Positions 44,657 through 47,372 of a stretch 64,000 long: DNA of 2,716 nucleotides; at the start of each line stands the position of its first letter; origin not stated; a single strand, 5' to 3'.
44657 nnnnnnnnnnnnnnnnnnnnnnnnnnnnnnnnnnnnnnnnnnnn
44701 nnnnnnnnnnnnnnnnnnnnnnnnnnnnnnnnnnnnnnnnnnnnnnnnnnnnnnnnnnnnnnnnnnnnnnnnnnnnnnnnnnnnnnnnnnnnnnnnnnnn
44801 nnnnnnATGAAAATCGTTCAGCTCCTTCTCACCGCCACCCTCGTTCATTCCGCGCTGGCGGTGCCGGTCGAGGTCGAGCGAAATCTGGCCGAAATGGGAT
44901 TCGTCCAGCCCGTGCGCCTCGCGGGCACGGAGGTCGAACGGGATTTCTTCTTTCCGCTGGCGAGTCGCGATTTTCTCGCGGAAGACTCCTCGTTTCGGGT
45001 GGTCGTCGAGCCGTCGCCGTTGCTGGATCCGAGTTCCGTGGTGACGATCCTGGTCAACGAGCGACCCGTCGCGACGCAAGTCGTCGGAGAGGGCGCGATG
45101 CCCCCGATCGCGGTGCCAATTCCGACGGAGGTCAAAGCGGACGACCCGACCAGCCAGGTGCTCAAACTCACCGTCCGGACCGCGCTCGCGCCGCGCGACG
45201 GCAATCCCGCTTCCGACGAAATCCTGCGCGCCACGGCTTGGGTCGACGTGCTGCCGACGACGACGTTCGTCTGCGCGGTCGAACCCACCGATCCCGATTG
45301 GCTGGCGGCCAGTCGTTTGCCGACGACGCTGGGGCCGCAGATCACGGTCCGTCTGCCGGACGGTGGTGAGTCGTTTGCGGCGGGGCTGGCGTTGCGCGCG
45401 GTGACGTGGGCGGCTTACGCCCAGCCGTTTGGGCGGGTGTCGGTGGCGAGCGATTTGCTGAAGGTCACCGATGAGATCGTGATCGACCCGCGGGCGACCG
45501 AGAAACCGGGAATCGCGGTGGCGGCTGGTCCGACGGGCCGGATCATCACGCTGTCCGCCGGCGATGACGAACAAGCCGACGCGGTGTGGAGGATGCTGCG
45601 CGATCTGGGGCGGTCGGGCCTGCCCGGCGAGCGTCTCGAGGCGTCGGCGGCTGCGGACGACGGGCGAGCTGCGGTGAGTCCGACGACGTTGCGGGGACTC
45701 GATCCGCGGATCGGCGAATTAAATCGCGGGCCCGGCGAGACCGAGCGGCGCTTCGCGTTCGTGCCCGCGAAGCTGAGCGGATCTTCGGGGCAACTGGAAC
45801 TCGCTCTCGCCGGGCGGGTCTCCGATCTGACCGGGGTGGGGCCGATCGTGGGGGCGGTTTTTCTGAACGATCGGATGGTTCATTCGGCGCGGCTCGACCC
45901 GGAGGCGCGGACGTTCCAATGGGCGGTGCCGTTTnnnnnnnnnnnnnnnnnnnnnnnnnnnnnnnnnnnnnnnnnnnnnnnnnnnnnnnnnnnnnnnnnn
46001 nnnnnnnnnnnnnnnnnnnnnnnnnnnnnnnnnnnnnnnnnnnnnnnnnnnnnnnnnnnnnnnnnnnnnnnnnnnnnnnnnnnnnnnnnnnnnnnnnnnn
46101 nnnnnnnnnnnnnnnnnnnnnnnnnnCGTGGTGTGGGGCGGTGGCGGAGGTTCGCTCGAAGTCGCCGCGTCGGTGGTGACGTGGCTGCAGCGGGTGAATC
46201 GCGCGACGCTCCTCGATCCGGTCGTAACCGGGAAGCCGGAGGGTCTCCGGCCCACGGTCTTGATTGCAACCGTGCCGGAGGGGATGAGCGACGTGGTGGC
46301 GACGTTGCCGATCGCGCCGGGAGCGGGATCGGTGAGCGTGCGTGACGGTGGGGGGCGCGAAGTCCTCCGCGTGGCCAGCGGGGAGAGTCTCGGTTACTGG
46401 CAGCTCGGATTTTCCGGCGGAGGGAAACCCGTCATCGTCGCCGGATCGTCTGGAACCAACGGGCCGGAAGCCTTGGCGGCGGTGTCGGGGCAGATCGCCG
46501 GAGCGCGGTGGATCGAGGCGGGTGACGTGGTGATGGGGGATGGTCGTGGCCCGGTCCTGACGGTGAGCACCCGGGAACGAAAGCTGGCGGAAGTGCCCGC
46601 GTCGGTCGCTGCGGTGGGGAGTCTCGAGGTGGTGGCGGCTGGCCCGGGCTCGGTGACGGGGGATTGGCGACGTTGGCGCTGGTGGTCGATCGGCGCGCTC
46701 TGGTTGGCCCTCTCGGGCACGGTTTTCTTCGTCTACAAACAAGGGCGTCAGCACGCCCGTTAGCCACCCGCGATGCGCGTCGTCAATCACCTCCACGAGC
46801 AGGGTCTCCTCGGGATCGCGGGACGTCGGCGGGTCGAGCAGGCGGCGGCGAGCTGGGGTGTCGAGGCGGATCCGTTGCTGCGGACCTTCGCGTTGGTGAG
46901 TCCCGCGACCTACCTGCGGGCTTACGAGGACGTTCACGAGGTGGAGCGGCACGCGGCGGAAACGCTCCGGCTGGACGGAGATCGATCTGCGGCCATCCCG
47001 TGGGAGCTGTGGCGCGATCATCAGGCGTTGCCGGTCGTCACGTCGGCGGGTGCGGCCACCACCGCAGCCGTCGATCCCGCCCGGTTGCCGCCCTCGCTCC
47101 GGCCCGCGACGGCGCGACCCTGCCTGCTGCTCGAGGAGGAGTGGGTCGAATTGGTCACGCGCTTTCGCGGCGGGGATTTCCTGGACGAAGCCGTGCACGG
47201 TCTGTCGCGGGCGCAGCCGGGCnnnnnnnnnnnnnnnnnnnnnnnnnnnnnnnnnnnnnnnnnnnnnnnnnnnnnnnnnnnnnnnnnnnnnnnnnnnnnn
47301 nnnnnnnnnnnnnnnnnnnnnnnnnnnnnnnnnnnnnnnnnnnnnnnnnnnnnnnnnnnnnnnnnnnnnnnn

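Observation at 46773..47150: PilZ-less BcsA-like synthase carrying an N-terminal GspE_N/MshEN-type domain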

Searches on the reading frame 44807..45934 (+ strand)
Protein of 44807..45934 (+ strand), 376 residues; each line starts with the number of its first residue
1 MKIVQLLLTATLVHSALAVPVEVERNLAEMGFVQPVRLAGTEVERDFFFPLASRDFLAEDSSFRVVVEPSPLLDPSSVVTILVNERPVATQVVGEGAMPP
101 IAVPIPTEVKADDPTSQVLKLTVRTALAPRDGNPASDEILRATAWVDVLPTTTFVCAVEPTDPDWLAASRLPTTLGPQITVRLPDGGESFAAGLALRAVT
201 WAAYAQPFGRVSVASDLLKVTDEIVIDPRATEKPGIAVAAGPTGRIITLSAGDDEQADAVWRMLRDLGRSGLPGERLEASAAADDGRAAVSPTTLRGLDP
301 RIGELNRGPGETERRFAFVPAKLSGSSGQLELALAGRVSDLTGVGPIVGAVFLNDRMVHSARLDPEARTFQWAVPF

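Call 29: search_protein_families(library=pfam, proteins=[window:44807-45934:+], max_evalue=0.1)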
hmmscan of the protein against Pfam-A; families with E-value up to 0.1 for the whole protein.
window:44807-45934:+ (376 aa): 1 family
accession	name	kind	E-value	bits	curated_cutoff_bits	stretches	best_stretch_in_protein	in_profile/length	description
PF03170.19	BcsB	-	0.00018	20.4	21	1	25-112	6-96/606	Bacterial cellulose synthase subunit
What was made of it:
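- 44807..46763 (+): BcsB-like periplasmic partner with a hydrophobic C-terminal stretch that looks like a membrane anchor. It reads as two frames here, with the break at 45928/45933. PF03170 scores 20.4 bits against a gathering score of 21 (call 29).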

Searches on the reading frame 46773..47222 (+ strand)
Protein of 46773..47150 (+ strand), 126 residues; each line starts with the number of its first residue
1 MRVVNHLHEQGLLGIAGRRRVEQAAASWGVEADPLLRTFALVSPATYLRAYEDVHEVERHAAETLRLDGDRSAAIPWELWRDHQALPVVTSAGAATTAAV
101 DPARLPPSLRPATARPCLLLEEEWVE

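Call 9: search_protein_families(library=pfam, proteins=[window:46773-47150:+], max_evalue=10)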
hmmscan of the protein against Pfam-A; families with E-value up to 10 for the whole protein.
window:46773-47150:+ (126 aa): 1 family
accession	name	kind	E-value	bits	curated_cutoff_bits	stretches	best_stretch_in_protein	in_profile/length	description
PF05157.20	MshEN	-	0.0048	17.3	23.1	1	63-105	9-51/90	MshEN domain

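Call 44: search_solved_structures(query=A2, max_evalue=10, show_alignments=3)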
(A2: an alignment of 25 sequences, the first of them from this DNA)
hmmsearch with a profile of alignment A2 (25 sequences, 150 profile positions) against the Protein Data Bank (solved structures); distinct sequences matched with E-value up to 10: 8.
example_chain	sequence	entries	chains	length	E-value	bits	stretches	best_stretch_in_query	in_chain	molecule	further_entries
3jc8_Ba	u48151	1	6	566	0.0026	21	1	5-105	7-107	Type IV-A pilus assembly ATPase PilB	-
7lko_B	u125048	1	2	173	0.1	15.9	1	4-121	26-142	Pilus biogenesis protein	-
6olj_C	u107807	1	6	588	0.12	15.6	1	7-105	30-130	Type IV pilus biogenesis ATPase PilB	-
5tsg_B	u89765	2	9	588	0.12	15.6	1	7-105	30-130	Type IV pilus biogenesis ATPase PilB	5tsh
7lkm_A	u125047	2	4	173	0.17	15.1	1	4-121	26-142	Pilus biogenesis protein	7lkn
4eye_A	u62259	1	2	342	0.21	14.9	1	84-139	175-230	Probable oxidoreductase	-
5zfr_A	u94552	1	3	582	0.22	14.7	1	33-105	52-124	Type IV pilus biogenesis ATPase PilB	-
9g1w_A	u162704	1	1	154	0.27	14.5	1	6-104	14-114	Type IV pilus assembly ATPase PilB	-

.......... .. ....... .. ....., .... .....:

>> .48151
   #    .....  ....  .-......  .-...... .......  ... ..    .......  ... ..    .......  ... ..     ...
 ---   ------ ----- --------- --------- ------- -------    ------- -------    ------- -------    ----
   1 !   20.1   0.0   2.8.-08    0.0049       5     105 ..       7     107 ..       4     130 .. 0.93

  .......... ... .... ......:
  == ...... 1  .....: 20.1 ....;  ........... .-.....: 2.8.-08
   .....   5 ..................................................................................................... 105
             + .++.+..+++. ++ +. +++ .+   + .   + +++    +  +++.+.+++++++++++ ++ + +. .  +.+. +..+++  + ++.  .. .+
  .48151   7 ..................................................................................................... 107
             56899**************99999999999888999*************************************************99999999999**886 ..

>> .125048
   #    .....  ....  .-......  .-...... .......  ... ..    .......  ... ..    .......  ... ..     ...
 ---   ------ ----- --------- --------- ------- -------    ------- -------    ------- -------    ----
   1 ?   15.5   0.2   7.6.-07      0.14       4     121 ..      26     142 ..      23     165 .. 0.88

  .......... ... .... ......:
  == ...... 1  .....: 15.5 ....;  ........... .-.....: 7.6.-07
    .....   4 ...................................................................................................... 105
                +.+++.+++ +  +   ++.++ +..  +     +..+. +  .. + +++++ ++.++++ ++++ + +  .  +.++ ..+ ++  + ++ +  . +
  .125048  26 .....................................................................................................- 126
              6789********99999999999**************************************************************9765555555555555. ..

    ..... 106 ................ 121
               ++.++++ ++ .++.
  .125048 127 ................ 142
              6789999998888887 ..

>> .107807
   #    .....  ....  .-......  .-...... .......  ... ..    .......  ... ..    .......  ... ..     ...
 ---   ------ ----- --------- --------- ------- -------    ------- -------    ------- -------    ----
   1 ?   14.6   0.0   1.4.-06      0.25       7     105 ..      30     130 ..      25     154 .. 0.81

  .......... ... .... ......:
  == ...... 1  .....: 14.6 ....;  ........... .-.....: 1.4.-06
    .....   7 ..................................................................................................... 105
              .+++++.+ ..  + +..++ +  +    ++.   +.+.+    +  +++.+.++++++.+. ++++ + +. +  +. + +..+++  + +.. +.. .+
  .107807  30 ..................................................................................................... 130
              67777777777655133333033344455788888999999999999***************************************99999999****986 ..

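Call 51: predict_structure(alignment_id=A2)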
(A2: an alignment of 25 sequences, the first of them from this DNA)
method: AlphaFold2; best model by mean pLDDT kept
length: 150 residues; sequences in the alignment: 25
mean_pLDDT: 91.8   pTM: 0.79
mean pLDDT of the five models: 91.8, 90.8, 90.7, 89.8, 89.4
residues with pLDDT >= 90: 123; 70-90: 26; 50-70: 1; < 50: 0
segments of 3 or more residues with pLDDT < 50: none
pLDDT, mean of each block of 10 residues (from residue 1): 95 97 96 92 93 93 95 94 96 95 93 89 93 80 76
secondary structure, 60 per line:
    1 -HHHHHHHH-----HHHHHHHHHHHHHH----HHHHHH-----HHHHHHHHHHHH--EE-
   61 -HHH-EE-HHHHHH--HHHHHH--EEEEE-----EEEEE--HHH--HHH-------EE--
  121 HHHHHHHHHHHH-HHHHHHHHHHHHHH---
elements in order: H2-9 H15-28 H33-38 H44-55 H69-74 H77-82 E85-89 E95-99 H121-132 H134-147
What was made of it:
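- On MshEN / GSPII domain (PF05157 superfamily): The AF2 N-domain model has pLDDT 91.8 (call 51).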

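Call 55: fold_search(model_id=the predicted structure, library=pdb)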
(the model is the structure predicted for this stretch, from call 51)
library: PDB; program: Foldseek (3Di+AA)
matches with E <= 10: 81; with E <= 0.001: 16
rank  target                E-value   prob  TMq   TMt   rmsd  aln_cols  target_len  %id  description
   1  7lkn_A                1.2e-05  1.00  0.61  0.62   4.6       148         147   14  The PilB(N-terminal_P70S mutant)-PilZ complex (SeMet) (released 2021-08-11)
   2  7lko_A                3.8e-05  1.00  0.61  0.62   5.1       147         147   14  The PilB(N-terminal)-PilZ complex of the Type IV pilus from Xanthomonas citri (2.9 A) (released 2021-08-11)
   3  7lkm_A                4.4e-05  1.00  0.60  0.60   5.0       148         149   15  The PilB(N-terminal_P70S mutant)-PilZ complex of the Type IV pilus from Xanthomonas citri (released 2021-08-11)
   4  5htl_B                9.5e-05  1.00  0.69  0.74   3.5       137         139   19  Structure of MshE with cdg (released 2016-10-05)
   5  8pfa_B                1.3e-04  1.00  0.63  0.68   3.7       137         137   22  X-ray structure of the Thermus thermophilus K167R mutant of the PilF-GSPIIB domain in the c-di-GMP bound state (released 2024-06-26)
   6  7lkm_B                1.3e-04  1.00  0.60  0.61   5.0       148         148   15  The PilB(N-terminal_P70S mutant)-PilZ complex of the Type IV pilus from Xanthomonas citri (released 2021-08-11)
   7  9g1w_MODEL_1_A        1.5e-04  1.00  0.64  0.62   4.2       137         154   17  NMR solution structure of the Thermus thermophilus PilF-GSPIIA domain (released 2025-05-21)
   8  8pdk_A                2.0e-04  1.00  0.64  0.68   3.6       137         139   20  X-ray structure of the Thermus thermophilus PilF-GSPIIB domain in the c-di-GMP bound state (released 2024-06-26)
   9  8pdk_B                2.1e-04  1.00  0.63  0.68   3.6       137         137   21  X-ray structure of the Thermus thermophilus PilF-GSPIIB domain in the c-di-GMP bound state (released 2024-06-26)
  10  9gl5_A                2.2e-04  1.00  0.64  0.69   3.6       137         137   20  X-ray structure of the Thermus thermophilus Q190E mutant of the PilF-GSPIIB domain in the c-di-GMP bound state (released 2025-06-25)
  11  9glg_B                2.4e-04  1.00  0.63  0.68   3.7       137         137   21  X-ray structure of the Thermus thermophilus Q218E mutant of the PilF-GSPIIB domain in the c-di-GMP bound state (released 2025-06-25)
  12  8pfa_A                2.9e-04  1.00  0.66  0.71   3.6       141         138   20  X-ray structure of the Thermus thermophilus K167R mutant of the PilF-GSPIIB domain in the c-di-GMP bound state (released 2024-06-26)
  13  8pkz_MODEL_1_A        3.1e-04  1.00  0.65  0.66   3.6       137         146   20  NMR solution structure of PilF-GSPIIB in the c-di-GMP bound state (released 2024-07-10)
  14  5htl_A                5.6e-04  1.00  0.67  0.71   3.8       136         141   19  Structure of MshE with cdg (released 2016-10-05)
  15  9glg_A                5.9e-04  1.00  0.64  0.69   3.6       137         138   20  X-ray structure of the Thermus thermophilus Q218E mutant of the PilF-GSPIIB domain in the c-di-GMP bound state (released 2025-06-25)
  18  2d28                  4.2e-03  1.00  0.59  0.61   4.3       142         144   22  Structure of the N-terminal domain of XpsE (crystal form P43212) (released 2005-09-20)
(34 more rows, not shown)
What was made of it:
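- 46941..47132 (+): MshEN_C / T2SSE_N1-like alpha/beta subdomain (residues 57-120). Foldseek matches 5htl, 8pdk, 7lkn and 2d28 (call 55).
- On MshEN / GSPII domain (PF05157 superfamily): 5htl scores TM 0.69/0.74 (call 55).
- Checked: The next unrelated hit has E 2.1 (call 55).
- The top 20 Foldseek PDB hits of the N-domain model are all MshEN/GSPII domains (call 55). The X. citri PilB N-domain in complex with PilZ (7lkn) is the best structural hit (call 55).
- Tried and rejected: A clade profile and a fold search were needed (calls 44, 55).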
